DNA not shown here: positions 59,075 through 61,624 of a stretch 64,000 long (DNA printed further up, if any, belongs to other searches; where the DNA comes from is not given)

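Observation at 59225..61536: Intact orphan 749-aa split-G-domain GTPase with an integrase-arm-like N-terminus, inside a decayed defence islet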

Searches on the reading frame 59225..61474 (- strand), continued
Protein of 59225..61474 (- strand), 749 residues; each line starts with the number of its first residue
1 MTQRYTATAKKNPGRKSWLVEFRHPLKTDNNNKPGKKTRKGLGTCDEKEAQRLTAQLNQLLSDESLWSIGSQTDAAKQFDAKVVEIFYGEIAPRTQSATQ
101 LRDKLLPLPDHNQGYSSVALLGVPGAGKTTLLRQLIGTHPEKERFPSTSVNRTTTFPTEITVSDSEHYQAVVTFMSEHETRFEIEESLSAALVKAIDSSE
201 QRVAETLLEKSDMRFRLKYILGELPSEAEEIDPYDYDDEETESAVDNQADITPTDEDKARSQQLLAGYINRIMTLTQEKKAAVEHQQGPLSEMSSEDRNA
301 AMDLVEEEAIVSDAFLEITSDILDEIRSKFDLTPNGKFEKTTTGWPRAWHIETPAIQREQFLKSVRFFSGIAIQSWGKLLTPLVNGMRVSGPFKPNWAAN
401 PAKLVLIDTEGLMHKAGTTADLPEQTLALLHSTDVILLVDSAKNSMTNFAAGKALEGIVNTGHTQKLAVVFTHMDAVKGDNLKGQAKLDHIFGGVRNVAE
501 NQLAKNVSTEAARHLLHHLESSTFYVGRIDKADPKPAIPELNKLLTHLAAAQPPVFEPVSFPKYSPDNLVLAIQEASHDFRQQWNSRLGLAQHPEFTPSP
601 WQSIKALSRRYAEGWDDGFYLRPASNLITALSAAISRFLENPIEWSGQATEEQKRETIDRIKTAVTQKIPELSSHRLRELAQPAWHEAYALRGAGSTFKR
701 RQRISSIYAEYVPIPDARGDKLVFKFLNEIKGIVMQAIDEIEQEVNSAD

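Call 76: get_annotated_region(hit=H5, flank=5000)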
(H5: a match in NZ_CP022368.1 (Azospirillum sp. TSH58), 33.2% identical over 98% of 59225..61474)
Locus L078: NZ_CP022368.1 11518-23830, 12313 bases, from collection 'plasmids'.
description: Azospirillum sp. TSH58 plasmid TSH58_p07, complete sequence
organism: Azospirillum sp. TSH58 (NCBI taxid 664962)
taxonomy: Bacteria; Pseudomonadota; Alphaproteobacteria; Rhodospirillales; Azospirillaceae; Azospirillum; Azospirillum sp. TSH58
host: -; source: single cell,paddy soils; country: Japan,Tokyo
typing (MOB-suite, as given by PLSDB): mobilizable; relaxase MOBQ
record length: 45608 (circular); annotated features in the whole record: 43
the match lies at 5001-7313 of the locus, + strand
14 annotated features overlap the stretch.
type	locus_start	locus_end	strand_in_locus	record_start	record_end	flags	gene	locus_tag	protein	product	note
CDS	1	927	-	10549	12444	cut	-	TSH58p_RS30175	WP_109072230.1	DEAD/DEAH box helicase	-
CDS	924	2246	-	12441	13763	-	-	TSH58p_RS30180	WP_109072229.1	hypothetical protein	-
CDS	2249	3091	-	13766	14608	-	-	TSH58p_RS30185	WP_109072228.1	hypothetical protein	-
CDS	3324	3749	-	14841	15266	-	-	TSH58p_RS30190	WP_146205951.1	hypothetical protein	-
CDS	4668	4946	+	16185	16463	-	-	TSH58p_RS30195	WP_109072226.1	DUF4258 domain-containing protein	-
CDS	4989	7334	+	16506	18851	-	-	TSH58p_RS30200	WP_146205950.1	hypothetical protein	-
CDS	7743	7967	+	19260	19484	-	-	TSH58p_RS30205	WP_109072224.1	hypothetical protein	-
CDS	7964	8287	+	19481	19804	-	-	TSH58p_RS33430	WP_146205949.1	hypothetical protein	-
CDS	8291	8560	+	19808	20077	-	-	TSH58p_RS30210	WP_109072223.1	hypothetical protein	-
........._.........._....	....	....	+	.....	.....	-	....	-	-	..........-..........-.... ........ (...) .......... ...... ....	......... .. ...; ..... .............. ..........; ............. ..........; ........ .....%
CDS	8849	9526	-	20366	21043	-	-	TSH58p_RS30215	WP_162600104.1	hypothetical protein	-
CDS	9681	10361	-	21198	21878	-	-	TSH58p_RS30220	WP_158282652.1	DUF3841 domain-containing protein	-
CDS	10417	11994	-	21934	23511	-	-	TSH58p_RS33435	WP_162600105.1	hypothetical protein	-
CDS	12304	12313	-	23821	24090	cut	-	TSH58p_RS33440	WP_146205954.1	hypothetical protein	-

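Call 77: get_annotated_region(hit=H1, flank=5000)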
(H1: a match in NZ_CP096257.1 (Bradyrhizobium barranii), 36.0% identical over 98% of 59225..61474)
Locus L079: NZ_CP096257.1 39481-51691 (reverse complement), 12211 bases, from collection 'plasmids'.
description: Bradyrhizobium barranii subsp. apii strain 1S5 plasmid pBb1S5b, complete sequence
organism: Bradyrhizobium barranii (NCBI taxid 2819348)
taxonomy: Bacteria; Pseudomonadota; Alphaproteobacteria; Hyphomicrobiales; Nitrobacteraceae; Bradyrhizobium; Bradyrhizobium barranii
host: -; source: Glycine max cv. AC Glengarry,Cell culture,Root nodule from soybean plant inoculated with root zone soil from ...; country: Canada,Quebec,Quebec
typing (MOB-suite, as given by PLSDB): conjugative; relaxase MOBQ; mating-pair formation MPF_T
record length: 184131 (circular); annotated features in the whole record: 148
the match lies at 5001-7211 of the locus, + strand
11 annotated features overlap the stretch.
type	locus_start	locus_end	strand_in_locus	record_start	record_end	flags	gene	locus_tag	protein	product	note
CDS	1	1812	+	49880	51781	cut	-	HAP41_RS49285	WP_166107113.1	LodA/GoxA family CTQ-dependent oxidase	-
CDS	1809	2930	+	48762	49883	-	-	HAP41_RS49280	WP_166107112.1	NAD(P)/FAD-dependent oxidoreductase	-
CDS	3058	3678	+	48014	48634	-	-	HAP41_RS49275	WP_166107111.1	NADPH-dependent F420 reductase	-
CDS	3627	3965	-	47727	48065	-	-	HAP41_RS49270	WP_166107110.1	VOC family protein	-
CDS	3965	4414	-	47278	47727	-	-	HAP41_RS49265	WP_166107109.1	XRE family transcriptional regulator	-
CDS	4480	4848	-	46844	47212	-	-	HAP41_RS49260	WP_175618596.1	hypothetical protein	-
CDS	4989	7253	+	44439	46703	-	-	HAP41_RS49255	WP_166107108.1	hypothetical protein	-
CDS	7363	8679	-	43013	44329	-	-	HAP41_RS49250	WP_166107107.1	Dyp-type peroxidase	-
CDS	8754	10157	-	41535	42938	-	-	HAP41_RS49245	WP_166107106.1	hypothetical protein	-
CDS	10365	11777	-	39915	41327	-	-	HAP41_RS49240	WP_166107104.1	hypothetical protein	-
CDS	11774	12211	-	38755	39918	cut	solA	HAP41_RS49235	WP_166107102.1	N-methyl-L-tryptophan oxidase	-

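Call 82: get_annotated_region(hit=H9, flank=4000)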
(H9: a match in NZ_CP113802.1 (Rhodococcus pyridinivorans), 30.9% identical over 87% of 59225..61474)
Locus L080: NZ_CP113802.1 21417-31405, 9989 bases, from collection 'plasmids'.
description: Rhodococcus pyridinivorans strain P23 plasmid pD, complete sequence
organism: Rhodococcus pyridinivorans (NCBI taxid 103816)
taxonomy: Bacteria; Actinomycetota; Actinomycetes; Mycobacteriales; Nocardiaceae; Rhodococcus; Rhodococcus pyridinivorans
host: -; source: sediment; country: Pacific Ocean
typing (MOB-suite, as given by PLSDB): mobilizable; relaxase MOBF
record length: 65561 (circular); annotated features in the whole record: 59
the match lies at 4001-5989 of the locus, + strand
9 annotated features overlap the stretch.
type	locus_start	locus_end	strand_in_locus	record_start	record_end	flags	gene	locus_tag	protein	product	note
CDS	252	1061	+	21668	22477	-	-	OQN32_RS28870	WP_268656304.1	hypothetical protein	-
CDS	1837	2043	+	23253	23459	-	-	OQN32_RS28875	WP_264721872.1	hypothetical protein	-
CDS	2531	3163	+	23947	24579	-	-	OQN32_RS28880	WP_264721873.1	hypothetical protein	-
CDS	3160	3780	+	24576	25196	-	-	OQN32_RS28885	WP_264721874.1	hypothetical protein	-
CDS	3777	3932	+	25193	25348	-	-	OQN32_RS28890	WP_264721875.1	hypothetical protein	-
CDS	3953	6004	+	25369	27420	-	-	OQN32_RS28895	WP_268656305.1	hypothetical protein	-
CDS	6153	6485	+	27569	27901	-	-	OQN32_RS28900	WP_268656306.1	hypothetical protein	-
CDS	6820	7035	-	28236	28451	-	-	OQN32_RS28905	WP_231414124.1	helix-turn-helix transcriptional regulator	-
CDS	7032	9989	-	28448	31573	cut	-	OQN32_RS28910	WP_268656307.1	DEAD/DEAH box helicase family protein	-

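Call 83: get_annotated_region(hit=H10, flank=4000)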
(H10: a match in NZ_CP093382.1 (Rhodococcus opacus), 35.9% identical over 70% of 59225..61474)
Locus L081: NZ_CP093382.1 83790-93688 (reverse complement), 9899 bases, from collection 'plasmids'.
description: Rhodococcus opacus strain S8 plasmid pCP135, complete sequence
organism: Rhodococcus opacus (NCBI taxid 37919)
taxonomy: Bacteria; Actinomycetota; Actinomycetes; Mycobacteriales; Nocardiaceae; Rhodococcus; Rhodococcus opacus
host: -; source: cell culture,forest soil; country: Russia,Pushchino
typing (MOB-suite, as given by PLSDB): non-mobilizable
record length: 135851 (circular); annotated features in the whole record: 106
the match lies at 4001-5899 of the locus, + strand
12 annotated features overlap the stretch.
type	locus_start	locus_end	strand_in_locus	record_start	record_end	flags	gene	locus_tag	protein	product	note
CDS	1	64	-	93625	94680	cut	-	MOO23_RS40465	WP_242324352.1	hypothetical protein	-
CDS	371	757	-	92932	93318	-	-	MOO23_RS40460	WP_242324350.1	hypothetical protein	-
CDS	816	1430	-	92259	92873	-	-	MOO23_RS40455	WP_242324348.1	hypothetical protein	-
CDS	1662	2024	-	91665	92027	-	-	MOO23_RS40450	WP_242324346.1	DUF732 domain-containing protein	-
CDS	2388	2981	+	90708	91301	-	-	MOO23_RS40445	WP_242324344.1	hypothetical protein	-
CDS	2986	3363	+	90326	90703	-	-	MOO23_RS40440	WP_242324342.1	hypothetical protein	-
CDS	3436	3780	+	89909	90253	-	-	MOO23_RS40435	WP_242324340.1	hypothetical protein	-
CDS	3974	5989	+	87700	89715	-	-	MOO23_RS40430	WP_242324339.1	hypothetical protein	-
CDS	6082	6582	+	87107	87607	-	-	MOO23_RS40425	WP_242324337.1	hypothetical protein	-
CDS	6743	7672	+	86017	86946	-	-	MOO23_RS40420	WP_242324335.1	hypothetical protein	-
CDS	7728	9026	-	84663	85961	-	-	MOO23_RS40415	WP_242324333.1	hypothetical protein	-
CDS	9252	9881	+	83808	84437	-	-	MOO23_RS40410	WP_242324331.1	HNH endonuclease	-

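Call 90: get_annotated_region(hit=H2, flank=3000)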
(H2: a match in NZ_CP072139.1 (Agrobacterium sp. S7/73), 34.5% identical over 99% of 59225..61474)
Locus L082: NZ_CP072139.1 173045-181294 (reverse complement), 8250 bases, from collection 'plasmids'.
description: Agrobacterium sp. S7/73 plasmid unnamed1, complete sequence
organism: Agrobacterium sp. S7/73 (NCBI taxid 2820002)
taxonomy: Bacteria; Pseudomonadota; Alphaproteobacteria; Hyphomicrobiales; Rhizobiaceae; Agrobacterium; Agrobacterium sp. S7/73
host: -; source: Phyla canescens,cell culture; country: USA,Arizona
typing (MOB-suite, as given by PLSDB): non-mobilizable
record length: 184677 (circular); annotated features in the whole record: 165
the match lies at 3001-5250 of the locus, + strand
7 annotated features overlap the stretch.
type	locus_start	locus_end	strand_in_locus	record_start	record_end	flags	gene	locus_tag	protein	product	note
CDS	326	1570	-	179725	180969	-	-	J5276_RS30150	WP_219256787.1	MFS transporter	-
CDS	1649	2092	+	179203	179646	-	-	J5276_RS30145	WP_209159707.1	helix-turn-helix domain-containing protein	-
CDS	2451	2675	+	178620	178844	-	-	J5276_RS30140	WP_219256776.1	hypothetical protein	-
CDS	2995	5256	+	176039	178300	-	-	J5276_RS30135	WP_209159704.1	hypothetical protein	-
CDS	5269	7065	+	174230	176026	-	-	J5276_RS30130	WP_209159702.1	hypothetical protein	-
CDS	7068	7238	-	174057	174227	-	-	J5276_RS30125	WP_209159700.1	hypothetical protein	-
CDS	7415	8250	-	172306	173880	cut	-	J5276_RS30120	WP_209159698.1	ATP-binding protein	-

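Call 91: get_annotated_region(hit=H6, flank=3000)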
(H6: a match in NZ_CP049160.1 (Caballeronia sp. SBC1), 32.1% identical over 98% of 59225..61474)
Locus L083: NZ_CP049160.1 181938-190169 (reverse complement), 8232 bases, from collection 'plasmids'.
description: Caballeronia sp. SBC1 plasmid pSBC1_4, complete sequence
organism: Caballeronia sp. SBC1 (NCBI taxid 2705548)
taxonomy: Bacteria; Pseudomonadota; Betaproteobacteria; Burkholderiales; Burkholderiaceae; Caballeronia; Caballeronia sp. SBC1
host: -; source: whole organism,soil; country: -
typing (MOB-suite, as given by PLSDB): non-mobilizable
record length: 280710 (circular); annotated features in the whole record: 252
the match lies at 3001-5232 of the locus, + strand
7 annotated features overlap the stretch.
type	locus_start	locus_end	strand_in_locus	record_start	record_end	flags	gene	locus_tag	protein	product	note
CDS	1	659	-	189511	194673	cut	-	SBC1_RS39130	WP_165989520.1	DEAD/DEAH box helicase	-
CDS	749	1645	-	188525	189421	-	-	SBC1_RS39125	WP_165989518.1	antitoxin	-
CDS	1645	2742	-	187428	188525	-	-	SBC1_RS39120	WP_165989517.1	hypothetical protein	-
CDS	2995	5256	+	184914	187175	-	-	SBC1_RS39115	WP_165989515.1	hypothetical protein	-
CDS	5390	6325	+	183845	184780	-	-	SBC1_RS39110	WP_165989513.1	patatin-like phospholipase family protein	-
CDS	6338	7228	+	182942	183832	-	-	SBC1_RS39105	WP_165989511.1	nucleotidyltransferase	-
CDS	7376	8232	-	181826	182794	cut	-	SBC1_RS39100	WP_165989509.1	hypothetical protein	-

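Call 97: search_protein_families(library=padloc, alignment_id=A2, max_evalue=1e-10)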
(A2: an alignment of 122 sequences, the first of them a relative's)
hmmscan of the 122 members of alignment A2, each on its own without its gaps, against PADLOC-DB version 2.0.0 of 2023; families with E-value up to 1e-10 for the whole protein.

A. member 1, L002:7290-8054:+ (254 aa): 0 families

B. families by the number of members that match (of 122 scanned): 186 families (the first 25 are shown)
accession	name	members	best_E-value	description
PDLC04134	mad2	4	3e-44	mads_2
PDLC02707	PbeA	3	3.7e-199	PbeA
PDLC03019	MTase_I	3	1.8e-174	Type I methyltransferase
PDLC02704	PbeA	2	5.8e-155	PbeA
PDLC03026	MTase_I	2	2.7e-140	Type I methyltransferase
PDLC03035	MTase_I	2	5.8e-113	Type I methyltransferase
PDLC03240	MTase_II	2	1.4e-99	Type II methyltransferase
PDLC02706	PbeA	2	5.1e-91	PbeA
PDLC03031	MTase_I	2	2.3e-83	Type I methyltransferase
PDLC03022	MTase_I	2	3.1e-79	Type I methyltransferase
PDLC02703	PbeA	2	1.3e-76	PbeA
PDLC03021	MTase_I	2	6.4e-73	Type I methyltransferase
PDLC02705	PbeA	2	8.7e-73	PbeA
PDLC03027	MTase_I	2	4.4e-71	Type I methyltransferase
PDLC03038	MTase_I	2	1.9e-60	Type I methyltransferase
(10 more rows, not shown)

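Call 98: search_protein_families(library=padloc, alignment_id=A3, max_evalue=1e-10)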
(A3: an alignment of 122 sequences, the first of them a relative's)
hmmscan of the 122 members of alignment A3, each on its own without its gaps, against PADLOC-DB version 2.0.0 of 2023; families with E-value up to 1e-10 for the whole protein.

A. member 1, L002:12690-13559:- (289 aa): 0 families

B. families by the number of members that match (of 122 scanned): 119 families (the first 25 are shown)
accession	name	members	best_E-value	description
PDLC04140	mad8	3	7.4e-22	mads_8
PDLC00037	DruE3|DruE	2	1.3e-303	SNF2 family N-terminal domain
PDLC00035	DruE3|DruE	2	1.2e-165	SNF2 family N-terminal domain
PDLC00036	DruE3|DruE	2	8.3e-129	SNF2 family N-terminal domain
PDLC00013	DruE1|DruE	2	1.8e-89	SNF2 family N-terminal domain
PDLC00015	DruE2|DruE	2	1.8e-80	SNF2 family N-terminal domain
PDLC00014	DruE2|DruE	2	3.5e-74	SNF2 family N-terminal domain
PDLC00051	DruE4|DruE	2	6.1e-70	SNF2 family N-terminal domain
PDLC04135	mad3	2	3.2e-33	mads_3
PDLC03000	DUF4238-Pers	2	1.4e-21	-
PDLC02503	BrxHI|BrxHII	2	7.9e-20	BrxHI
PDLC05065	PDC-S68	1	0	-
PDLC02489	BrxC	1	0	BrxC-PglY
PDLC05066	PDC-S68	1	1.8e-252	-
PDLC05064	PDC-S68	1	1.8e-183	-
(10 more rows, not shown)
